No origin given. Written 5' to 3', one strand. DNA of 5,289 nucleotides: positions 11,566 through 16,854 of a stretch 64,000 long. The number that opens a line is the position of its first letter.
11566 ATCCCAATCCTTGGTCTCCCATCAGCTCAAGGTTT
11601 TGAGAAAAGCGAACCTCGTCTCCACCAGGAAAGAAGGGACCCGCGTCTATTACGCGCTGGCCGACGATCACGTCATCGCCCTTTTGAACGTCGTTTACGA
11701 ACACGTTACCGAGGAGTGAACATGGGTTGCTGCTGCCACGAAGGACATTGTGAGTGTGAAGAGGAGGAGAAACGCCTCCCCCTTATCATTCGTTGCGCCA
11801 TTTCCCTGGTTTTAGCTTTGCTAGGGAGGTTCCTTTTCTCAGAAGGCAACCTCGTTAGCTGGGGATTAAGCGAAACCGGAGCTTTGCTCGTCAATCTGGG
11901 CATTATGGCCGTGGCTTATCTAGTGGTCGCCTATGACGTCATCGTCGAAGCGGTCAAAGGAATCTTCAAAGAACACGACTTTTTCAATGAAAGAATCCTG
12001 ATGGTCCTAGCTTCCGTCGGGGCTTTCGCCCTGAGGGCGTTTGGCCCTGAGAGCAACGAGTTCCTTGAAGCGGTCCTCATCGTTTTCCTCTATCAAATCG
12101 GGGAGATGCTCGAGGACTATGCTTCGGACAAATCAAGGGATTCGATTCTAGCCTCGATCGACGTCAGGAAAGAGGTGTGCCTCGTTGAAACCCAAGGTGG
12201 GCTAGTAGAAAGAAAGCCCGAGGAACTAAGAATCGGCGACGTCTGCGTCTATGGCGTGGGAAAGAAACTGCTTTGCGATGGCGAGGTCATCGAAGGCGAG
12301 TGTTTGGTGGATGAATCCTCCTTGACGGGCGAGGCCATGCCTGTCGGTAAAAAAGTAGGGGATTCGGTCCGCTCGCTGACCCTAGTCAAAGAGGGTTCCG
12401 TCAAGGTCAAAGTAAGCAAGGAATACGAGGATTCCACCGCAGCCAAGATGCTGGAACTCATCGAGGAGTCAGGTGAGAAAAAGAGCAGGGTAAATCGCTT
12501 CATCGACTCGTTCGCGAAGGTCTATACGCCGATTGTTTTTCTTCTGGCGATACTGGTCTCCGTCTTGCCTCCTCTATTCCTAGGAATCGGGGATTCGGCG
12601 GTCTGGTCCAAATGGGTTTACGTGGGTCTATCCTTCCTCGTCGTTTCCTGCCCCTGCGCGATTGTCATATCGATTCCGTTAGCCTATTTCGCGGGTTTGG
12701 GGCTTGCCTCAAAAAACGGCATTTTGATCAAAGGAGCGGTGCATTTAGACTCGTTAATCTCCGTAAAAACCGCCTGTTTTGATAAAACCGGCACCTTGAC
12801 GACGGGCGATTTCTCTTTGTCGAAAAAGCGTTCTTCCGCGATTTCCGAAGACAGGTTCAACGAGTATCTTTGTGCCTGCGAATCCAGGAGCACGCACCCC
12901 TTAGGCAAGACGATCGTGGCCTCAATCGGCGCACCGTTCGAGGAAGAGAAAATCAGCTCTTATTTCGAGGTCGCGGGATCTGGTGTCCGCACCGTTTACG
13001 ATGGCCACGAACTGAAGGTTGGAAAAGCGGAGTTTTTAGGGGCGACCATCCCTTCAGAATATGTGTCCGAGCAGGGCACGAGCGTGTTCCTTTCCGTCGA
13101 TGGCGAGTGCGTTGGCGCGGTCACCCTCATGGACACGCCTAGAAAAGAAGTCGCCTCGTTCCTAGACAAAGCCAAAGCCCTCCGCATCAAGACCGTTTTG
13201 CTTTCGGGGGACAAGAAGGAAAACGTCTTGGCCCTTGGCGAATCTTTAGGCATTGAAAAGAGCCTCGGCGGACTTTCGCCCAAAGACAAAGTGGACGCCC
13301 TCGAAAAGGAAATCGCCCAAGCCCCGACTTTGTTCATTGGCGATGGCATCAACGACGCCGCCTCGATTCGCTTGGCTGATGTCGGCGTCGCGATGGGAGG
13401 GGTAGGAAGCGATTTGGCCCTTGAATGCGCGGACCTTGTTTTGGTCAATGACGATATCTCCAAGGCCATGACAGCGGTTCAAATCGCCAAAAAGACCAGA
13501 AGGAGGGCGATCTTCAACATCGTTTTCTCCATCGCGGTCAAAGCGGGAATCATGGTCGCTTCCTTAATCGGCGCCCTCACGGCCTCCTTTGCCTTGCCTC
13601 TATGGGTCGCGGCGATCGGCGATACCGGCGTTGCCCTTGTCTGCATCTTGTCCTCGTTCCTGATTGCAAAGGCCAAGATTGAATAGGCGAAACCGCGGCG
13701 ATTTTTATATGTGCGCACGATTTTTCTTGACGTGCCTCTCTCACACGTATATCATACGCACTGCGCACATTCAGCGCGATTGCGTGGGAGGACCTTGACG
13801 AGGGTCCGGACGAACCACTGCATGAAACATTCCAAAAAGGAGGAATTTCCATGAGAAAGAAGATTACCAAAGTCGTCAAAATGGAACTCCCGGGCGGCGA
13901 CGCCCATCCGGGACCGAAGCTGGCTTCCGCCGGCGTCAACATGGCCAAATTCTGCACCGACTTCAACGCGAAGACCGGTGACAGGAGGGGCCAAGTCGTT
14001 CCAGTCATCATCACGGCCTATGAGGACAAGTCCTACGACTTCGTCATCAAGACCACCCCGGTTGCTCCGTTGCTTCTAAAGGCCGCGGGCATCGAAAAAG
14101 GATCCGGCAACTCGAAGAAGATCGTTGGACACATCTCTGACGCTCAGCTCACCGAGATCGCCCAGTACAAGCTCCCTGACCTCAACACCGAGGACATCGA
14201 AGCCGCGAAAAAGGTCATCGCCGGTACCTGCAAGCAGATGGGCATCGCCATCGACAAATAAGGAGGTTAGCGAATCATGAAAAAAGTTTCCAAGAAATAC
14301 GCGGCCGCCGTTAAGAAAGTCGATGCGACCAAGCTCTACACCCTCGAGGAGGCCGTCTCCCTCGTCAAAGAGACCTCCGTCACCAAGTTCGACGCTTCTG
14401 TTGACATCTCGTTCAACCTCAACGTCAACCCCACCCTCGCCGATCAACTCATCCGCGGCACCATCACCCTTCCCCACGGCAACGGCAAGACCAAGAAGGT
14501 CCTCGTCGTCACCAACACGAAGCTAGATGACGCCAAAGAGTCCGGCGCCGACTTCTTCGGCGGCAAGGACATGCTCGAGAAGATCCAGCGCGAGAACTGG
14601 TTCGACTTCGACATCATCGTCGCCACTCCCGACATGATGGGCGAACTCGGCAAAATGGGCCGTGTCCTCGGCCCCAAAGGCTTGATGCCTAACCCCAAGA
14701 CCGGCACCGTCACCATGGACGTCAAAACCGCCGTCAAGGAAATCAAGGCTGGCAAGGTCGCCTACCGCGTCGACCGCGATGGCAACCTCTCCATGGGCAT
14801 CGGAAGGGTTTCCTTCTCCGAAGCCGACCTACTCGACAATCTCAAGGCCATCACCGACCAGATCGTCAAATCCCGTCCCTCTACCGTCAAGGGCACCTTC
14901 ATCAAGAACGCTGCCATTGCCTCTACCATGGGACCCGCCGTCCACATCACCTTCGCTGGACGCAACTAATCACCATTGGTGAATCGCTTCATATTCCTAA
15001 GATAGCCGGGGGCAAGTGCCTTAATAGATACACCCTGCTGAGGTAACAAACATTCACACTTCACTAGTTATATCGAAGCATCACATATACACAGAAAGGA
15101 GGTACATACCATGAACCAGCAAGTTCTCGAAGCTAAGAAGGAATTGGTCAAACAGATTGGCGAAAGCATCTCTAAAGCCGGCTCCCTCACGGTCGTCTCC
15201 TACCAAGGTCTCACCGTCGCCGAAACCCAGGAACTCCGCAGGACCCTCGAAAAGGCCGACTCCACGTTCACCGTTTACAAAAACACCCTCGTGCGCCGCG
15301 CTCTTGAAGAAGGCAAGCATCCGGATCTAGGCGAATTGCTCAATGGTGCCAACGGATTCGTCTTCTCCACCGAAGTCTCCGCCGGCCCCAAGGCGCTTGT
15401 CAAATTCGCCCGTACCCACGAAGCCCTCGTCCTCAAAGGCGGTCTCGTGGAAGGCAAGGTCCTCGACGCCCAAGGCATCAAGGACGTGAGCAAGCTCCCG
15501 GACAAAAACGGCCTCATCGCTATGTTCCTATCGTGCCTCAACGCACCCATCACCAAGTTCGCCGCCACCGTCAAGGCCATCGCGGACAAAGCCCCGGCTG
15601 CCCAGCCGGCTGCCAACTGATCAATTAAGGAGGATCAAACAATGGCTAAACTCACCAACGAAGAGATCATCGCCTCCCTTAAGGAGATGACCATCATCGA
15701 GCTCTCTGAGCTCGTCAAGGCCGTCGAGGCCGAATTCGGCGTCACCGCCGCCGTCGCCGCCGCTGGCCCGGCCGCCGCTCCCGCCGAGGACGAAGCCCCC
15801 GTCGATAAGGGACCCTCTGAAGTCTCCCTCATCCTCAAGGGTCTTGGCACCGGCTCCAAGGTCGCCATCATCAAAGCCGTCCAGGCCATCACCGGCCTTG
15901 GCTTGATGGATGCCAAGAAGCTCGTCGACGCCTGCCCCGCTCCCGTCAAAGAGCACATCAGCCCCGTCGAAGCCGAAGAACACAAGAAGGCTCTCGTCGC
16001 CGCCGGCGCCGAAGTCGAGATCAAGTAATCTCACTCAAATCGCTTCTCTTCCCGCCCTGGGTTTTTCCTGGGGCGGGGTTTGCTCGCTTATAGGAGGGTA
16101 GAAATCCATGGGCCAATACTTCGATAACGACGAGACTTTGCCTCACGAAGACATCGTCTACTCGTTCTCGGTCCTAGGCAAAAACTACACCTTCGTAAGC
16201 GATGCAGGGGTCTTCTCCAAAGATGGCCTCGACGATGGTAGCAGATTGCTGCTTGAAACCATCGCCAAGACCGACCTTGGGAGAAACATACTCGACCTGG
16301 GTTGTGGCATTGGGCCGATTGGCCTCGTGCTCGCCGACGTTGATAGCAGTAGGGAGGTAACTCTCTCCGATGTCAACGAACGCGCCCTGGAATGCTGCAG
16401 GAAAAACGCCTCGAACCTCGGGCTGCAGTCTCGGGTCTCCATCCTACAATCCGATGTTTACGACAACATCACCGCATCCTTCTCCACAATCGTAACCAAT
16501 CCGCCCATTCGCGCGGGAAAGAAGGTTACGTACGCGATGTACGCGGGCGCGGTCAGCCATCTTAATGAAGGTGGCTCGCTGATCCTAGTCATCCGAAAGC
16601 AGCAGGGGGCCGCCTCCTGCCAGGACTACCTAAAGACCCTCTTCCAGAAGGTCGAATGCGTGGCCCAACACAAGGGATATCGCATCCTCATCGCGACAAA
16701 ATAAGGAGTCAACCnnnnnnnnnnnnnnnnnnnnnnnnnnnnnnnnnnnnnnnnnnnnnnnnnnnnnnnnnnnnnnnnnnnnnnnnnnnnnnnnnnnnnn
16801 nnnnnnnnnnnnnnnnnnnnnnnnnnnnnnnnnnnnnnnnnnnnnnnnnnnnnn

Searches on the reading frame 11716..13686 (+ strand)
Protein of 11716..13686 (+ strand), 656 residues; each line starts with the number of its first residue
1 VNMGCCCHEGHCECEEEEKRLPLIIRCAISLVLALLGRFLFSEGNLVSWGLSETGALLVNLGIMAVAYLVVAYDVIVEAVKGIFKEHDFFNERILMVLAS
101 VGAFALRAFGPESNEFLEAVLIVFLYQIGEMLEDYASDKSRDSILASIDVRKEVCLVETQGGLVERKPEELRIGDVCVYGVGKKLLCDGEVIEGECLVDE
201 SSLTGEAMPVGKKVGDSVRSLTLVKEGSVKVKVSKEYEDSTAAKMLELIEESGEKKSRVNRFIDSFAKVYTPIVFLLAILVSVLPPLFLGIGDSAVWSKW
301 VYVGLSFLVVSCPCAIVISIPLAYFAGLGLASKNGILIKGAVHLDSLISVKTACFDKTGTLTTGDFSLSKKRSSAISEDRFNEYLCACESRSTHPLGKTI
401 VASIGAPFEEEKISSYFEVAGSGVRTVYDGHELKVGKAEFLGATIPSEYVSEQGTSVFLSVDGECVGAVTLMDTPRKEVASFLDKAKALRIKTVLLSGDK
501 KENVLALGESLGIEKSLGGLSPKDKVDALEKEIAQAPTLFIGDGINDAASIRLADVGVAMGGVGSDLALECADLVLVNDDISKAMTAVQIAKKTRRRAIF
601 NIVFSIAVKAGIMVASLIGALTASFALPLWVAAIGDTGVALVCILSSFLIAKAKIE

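Call 77: search_protein_families(library=pfam, proteins=[window:11716-13686:+], max_evalue=0.0001)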
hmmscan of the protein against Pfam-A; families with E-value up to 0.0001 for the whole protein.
window:11716-13686:+ (656 aa): 2 families
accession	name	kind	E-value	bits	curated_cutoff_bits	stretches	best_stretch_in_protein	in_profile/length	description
PF00122.25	E1-E2_ATPase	-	1.6e-41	142.3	28.1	1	153-333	5-180/181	E1-E2 ATPase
PF00702.32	Hydrolase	-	5.6e-23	82.8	26.4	1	350-555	1-191/191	haloacid dehalogenase-like hydrolase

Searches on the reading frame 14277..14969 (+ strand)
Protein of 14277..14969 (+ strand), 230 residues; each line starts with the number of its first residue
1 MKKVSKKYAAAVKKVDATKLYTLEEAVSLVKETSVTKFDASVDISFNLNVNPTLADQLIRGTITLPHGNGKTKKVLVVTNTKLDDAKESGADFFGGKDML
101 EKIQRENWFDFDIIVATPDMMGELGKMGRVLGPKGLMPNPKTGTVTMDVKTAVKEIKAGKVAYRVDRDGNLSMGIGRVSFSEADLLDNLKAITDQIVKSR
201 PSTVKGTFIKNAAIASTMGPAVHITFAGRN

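Call 78: search_protein_families(library=pfam, proteins=[window:14277-14969:+], max_evalue=0.0001)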
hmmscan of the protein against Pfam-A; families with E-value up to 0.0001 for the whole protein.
window:14277-14969:+ (230 aa): 1 family
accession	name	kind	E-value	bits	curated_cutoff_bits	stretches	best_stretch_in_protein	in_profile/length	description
PF00687.26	Ribosomal_L1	-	1.8e-61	207.6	32.2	1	30-220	1-198/198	Ribosomal protein L1p/L10e family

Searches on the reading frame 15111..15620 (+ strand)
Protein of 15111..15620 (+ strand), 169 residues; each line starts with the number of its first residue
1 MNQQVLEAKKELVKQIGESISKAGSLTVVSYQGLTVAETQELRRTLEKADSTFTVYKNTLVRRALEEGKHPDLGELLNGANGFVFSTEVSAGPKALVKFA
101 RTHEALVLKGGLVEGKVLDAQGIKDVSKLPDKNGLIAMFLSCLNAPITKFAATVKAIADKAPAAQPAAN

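Call 78: search_protein_families(library=pfam, proteins=[window:15111-15620:+], max_evalue=0.0001)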
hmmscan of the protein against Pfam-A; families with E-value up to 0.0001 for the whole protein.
window:15111-15620:+ (169 aa): 1 family
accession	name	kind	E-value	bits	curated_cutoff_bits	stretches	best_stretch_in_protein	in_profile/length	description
PF00466.25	Ribosomal_L10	-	4.1e-23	81.8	22.8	1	7-100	4-99/100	Ribosomal protein L10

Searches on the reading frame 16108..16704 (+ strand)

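Call 78: search_protein_families(library=pfam, proteins=[window:16108-16704:+], max_evalue=0.0001)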
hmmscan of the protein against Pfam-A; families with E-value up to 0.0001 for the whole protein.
window:16108-16704:+ (198 aa): 8 families
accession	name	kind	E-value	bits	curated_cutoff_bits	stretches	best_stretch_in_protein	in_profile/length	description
PF05175.20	MTS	-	2.5e-47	161.1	23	1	26-194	1-169/170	Methyltransferase small domain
PF13847.12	Methyltransf_31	-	2.9e-10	40.4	27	1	58-194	4-141/145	Methyltransferase domain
PF13649.12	Methyltransf_25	-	1.6e-08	35.5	27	1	61-156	1-97/97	Methyltransferase domain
PF01170.24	UPF0020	-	6.8e-06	26.4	22.3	1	84-140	79-139/197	RMKL-like, methyltransferase domain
PF10294.15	Methyltransf_16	-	1.8e-05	25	21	1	57-112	46-102/174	Lysine methyltransferase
PF12847.13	Methyltransf_18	-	2.9e-05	24.6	27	1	55-124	12-81/151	Methyltransferase domain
PF02353.26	CMAS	-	3e-05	23.9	27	1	54-160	59-164/273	Mycolic acid cyclopropane synthetase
PF06325.19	PrmA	-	5.4e-05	23.3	22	1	49-189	155-287/296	Ribosomal protein L11 methyltransferase (PrmA)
